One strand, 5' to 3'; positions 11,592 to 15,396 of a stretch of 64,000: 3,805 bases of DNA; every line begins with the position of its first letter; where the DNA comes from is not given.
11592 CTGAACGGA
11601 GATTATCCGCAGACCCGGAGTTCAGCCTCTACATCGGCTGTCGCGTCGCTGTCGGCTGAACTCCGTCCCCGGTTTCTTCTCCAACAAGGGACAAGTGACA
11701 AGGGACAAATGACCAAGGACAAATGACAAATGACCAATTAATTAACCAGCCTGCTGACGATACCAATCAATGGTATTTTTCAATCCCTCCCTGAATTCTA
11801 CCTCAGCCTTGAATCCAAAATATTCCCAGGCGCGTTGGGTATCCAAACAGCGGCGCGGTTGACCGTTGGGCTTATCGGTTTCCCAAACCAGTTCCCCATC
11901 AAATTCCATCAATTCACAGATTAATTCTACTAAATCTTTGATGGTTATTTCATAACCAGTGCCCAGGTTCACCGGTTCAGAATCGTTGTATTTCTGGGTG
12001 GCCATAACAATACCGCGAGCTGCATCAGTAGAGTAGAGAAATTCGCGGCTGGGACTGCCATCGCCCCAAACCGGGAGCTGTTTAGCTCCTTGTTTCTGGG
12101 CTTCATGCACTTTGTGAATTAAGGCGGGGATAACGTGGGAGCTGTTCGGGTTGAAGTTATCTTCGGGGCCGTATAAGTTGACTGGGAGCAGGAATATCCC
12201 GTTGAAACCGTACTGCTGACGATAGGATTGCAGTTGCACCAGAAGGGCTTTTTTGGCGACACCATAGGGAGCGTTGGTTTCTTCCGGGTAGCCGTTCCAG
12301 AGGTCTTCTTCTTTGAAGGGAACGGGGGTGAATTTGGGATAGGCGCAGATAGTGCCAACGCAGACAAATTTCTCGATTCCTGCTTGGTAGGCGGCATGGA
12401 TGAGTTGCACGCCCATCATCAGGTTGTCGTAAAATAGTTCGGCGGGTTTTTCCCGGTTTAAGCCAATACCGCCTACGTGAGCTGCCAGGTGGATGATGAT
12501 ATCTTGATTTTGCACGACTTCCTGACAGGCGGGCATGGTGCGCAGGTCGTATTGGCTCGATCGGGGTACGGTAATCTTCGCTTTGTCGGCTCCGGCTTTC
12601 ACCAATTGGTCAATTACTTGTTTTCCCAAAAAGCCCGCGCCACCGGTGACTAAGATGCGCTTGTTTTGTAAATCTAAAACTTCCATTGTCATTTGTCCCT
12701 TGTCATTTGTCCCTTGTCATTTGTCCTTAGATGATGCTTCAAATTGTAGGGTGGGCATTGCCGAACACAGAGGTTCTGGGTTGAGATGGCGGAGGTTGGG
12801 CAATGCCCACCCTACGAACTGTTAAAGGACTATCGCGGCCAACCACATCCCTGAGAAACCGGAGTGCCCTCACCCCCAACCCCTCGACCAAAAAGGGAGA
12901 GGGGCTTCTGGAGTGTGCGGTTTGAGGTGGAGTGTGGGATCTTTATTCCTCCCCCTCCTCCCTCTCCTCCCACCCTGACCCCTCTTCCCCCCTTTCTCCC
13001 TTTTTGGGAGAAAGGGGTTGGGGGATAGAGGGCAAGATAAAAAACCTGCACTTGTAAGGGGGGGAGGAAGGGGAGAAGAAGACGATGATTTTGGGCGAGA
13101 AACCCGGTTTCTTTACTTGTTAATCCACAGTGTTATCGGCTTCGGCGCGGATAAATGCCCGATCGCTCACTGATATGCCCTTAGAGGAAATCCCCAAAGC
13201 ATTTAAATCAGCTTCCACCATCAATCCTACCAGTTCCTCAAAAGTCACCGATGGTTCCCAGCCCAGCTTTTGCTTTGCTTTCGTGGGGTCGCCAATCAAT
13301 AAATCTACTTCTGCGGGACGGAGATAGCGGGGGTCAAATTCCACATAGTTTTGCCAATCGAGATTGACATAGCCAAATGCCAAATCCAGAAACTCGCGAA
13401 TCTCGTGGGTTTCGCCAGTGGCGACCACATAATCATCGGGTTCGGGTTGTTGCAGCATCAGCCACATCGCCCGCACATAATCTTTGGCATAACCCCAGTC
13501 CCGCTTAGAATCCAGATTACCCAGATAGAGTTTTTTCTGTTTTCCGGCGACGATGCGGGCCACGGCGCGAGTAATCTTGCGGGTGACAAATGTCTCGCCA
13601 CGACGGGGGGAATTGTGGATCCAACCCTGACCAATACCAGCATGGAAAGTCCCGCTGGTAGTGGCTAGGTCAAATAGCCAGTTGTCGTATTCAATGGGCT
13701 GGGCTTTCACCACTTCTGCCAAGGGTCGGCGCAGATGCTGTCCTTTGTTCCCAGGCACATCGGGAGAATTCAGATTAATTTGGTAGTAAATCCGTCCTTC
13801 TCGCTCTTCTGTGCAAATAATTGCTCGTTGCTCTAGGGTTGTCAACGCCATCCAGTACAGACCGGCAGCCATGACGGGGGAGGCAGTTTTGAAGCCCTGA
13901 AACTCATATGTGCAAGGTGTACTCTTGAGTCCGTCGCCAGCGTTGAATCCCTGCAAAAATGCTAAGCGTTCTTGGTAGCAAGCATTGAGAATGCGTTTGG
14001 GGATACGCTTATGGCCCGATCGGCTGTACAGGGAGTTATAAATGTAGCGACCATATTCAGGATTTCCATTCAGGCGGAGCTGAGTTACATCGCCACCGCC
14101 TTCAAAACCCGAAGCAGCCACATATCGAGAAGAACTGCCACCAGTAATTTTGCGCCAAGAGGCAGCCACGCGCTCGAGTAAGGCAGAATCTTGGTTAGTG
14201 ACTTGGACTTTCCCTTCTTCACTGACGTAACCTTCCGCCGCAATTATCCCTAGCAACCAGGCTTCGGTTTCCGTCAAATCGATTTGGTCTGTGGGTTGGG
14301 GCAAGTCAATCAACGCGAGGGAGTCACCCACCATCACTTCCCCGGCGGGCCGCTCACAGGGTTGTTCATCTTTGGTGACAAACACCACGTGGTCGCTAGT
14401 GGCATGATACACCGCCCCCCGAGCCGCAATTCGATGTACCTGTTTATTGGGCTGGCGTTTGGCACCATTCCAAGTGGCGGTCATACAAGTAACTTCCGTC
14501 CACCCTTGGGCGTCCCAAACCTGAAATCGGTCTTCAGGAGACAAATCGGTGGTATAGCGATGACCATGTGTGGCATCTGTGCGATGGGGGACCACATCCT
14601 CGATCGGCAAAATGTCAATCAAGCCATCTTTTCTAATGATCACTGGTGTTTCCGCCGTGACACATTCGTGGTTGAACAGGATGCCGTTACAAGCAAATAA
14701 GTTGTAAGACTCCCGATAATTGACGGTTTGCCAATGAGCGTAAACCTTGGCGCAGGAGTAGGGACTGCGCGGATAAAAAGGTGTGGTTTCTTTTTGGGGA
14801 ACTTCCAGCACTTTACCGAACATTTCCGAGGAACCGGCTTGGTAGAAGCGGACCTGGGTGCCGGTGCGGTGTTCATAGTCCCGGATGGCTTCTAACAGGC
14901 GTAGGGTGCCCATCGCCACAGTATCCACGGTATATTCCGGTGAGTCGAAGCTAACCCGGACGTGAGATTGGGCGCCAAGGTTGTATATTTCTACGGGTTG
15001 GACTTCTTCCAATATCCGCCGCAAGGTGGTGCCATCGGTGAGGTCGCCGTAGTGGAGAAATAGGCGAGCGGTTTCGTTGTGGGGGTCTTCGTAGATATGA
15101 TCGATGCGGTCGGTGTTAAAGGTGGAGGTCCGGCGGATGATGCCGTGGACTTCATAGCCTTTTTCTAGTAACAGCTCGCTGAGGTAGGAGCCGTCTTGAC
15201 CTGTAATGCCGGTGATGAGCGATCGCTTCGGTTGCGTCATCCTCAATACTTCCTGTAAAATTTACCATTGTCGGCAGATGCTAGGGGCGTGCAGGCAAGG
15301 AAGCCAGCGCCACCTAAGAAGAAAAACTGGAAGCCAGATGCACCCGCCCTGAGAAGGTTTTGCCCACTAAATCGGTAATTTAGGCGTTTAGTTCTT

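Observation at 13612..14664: A 351-aa intein with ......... motifs inserted in the active-site motif of GDP-mannose 4,6-dehydratase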

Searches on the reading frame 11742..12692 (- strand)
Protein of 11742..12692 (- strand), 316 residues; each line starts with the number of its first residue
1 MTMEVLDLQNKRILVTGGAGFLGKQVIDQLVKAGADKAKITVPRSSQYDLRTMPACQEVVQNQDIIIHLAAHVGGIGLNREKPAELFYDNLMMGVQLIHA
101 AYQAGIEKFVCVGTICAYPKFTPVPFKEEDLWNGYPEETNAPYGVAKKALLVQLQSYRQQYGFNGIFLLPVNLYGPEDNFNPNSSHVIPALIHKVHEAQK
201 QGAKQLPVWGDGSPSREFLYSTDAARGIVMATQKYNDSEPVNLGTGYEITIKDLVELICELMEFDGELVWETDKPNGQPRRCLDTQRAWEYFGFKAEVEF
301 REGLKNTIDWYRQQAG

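Call 34: search_protein_families(library=pfam, proteins=[window:11742-12692:-], max_evalue=0.00001)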
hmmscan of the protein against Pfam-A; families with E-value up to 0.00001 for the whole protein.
window:11742-12692:- (316 aa): 5 families
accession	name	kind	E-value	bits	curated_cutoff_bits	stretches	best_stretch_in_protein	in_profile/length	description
PF01370.27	Epimerase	-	1.6e-54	185.3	20.9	1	13-244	1-240/240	NAD dependent epimerase/dehydratase family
PF16363.11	GDP_Man_Dehyd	-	2e-24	87.1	27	1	48-306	59-331/332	GDP-mannose 4,6 dehydratase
PF01073.25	3Beta_HSD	-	9.9e-09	35.1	22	1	14-238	1-235/280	3-beta hydroxysteroid dehydrogenase/isomerase family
PF02719.21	Polysacc_synt_2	-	1e-07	31.9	20.2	0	49-114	62-128/293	Polysaccharide biosynthesis protein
PF13460.12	NAD_binding_10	-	6.5e-06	26.6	27.2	0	17-122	1-106/184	NAD(P)H-binding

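Call 43: search_protein_families(library=ncbifam, proteins=[window:11742-12692:-], max_evalue=1e-10)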
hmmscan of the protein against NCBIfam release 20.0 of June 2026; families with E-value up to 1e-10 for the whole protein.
window:11742-12692:- (316 aa): 8 families
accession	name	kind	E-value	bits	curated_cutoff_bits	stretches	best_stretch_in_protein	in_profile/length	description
NF047922.1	GDPFucSynFcl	equivalog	4.1e-85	285.9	500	1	10-314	2-304/308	GDP-L-fucose synthase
TIGR01181.1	dTDP_gluc_dehyt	equivalog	1.3e-30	106.6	365.1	1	52-314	61-314/321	dTDP-glucose 4,6-dehydratase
TIGR04180.1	EDH_00030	hypoth_equivalog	2.6e-26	92.4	475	1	49-274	57-268/297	NAD-dependent 4,6-dehydratase LegB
TIGR01179.1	galE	equivalog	9.7e-21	73.9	262.3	1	12-314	1-328/332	UDP-glucose 4-epimerase GalE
NF007490.0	PRK10084.1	subfamily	7.1e-17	61.4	649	1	139-313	163-336/361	dTDP-glucose 4,6-dehydratase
NF011728.1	PRK15181.1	equivalog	1.9e-15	56.7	760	1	47-312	75-338/348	Vi polysaccharide biosynthesis UDP-N-acetylglucosaminuronic acid C-4 epimerase TviC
NF007582.0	PRK10217.1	equivalog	8.5e-15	54.7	698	0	139-311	156-331/355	dTDP-glucose 4,6-dehydratase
TIGR02197.1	heptose_epim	equivalog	8.1e-11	41.6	274.6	0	13-276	1-273/316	ADP-glyceromanno-heptose 6-epimerase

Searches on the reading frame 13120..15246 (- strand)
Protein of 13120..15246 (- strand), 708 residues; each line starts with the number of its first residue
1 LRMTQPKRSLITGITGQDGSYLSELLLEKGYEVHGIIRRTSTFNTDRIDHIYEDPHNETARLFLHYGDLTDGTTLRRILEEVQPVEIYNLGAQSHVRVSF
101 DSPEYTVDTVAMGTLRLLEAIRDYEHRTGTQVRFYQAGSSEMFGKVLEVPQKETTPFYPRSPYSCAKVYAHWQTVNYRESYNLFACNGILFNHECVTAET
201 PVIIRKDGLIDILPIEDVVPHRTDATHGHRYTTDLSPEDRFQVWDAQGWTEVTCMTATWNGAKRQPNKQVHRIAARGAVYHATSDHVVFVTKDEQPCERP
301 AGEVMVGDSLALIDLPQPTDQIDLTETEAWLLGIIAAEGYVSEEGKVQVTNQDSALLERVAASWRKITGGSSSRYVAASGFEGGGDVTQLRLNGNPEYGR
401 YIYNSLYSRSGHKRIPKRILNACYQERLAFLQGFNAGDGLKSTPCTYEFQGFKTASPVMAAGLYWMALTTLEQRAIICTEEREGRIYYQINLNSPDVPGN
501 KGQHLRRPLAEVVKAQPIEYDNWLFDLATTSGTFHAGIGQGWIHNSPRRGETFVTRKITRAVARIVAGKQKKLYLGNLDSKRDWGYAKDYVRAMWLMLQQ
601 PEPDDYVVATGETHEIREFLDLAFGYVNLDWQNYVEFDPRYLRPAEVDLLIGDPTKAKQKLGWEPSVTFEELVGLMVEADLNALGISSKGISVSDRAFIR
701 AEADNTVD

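Call 4: search_protein_families(library=pfam, proteins=[window:13120-15246:-], max_evalue=1)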
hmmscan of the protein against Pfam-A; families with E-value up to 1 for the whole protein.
window:13120-15246:- (708 aa): 9 families
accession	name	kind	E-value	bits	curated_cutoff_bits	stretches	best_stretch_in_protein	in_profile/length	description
PF16363.11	GDP_Man_Dehyd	-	4e-145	483.8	27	2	10-200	1-190/332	GDP-mannose 4,6 dehydratase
PF01370.27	Epimerase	-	9.8e-71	238.4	20.9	2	10-194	2-173/240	NAD dependent epimerase/dehydratase family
PF14528.11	LAGLIDADG_3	-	0.00051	20.7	22.5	1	329-362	5-41/82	LAGLIDADG-like domain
PF02719.21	Polysacc_synt_2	-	0.0023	17.6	20.2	1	10-124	2-118/293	Polysaccharide biosynthesis protein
PF04321.23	RmlD_sub_bind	-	0.0059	16.2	27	1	10-103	4-71/287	RmlD substrate binding domain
PF05204.19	Hom_end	-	0.035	14.7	21.1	1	327-362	14-51/110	Homing endonuclease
PF14890.11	Intein_splicing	-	0.042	14.1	35.8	1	268-411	48-96/155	Intein splicing domain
PF05368.20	NmrA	-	0.074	13.1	27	1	9-85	5-73/298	NmrA-like family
PF19486.4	DUF6022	-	0.11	12.7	25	0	28-83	6-61/155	Family of unknown function (DUF6022)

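Call 5: search_protein_families(library=ncbifam, proteins=[window:13120-15246:-], max_evalue=1)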
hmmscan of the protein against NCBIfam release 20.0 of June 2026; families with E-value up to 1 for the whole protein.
window:13120-15246:- (708 aa): 19 families
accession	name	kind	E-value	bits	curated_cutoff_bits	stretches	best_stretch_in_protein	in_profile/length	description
TIGR01472.1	gmd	equivalog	1.6e-164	547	415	2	8-205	2-197/342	GDP-mannose 4,6-dehydratase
TIGR04180.1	EDH_00030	hypoth_equivalog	2e-28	99.3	475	2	10-183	2-165/297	NAD-dependent 4,6-dehydratase LegB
TIGR01181.1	dTDP_gluc_dehyt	equivalog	2.7e-28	99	365.1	2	10-184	3-172/321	dTDP-glucose 4,6-dehydratase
TIGR02622.1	CDP_4_6_dhtase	equivalog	2.6e-21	76.1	278.45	2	6-181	4-172/352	CDP-glucose 4,6-dehydratase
NF007582.0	PRK10217.1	equivalog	2.4e-16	59.8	698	2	8-178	3-175/355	dTDP-glucose 4,6-dehydratase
TIGR01179.1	galE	equivalog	1.3e-14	53.8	262.3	2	10-180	3-162/332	UDP-glucose 4-epimerase GalE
NF007490.0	PRK10084.1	subfamily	1.1e-13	50.9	649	2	57-183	47-187/361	dTDP-glucose 4,6-dehydratase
NF011728.1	PRK15181.1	equivalog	7.7e-07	28.4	760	1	5-189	14-191/348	Vi polysaccharide biosynthesis UDP-N-acetylglucosaminuronic acid C-4 epimerase TviC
NF043036.1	ErythonDh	equivalog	7e-05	22.2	325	1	10-172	4-158/321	D-erythronate dehydrogenase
NF007956.0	PRK10675.1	subfamily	7.7e-05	22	394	1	9-168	3-154/338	UDP-glucose 4-epimerase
NF052578.1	StrlDmthSdmBMthl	equivalog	0.00012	21.9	600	1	9-179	3-150/328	sterol demethylase protein SdmB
NF038098.1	GyrA_w_intein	exception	0.00013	20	1850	1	304-446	213-355/1232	intein-containing DNA gyrase subunit A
NF041015.1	UDPsulfquin_syn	equivalog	0.0037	16.3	575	1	10-127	4-136/384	UDP-sulfoquinovose synthase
TIGR03466.1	HpnA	hypoth_equivalog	0.012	14.5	367.65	1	8-83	2-66/327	hopanoid-associated sugar epimerase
NF011302.0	PRK14714.1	equivalog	0.014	12.9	1791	1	194-323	931-1063/1350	DNA-directed DNA polymerase II large subunit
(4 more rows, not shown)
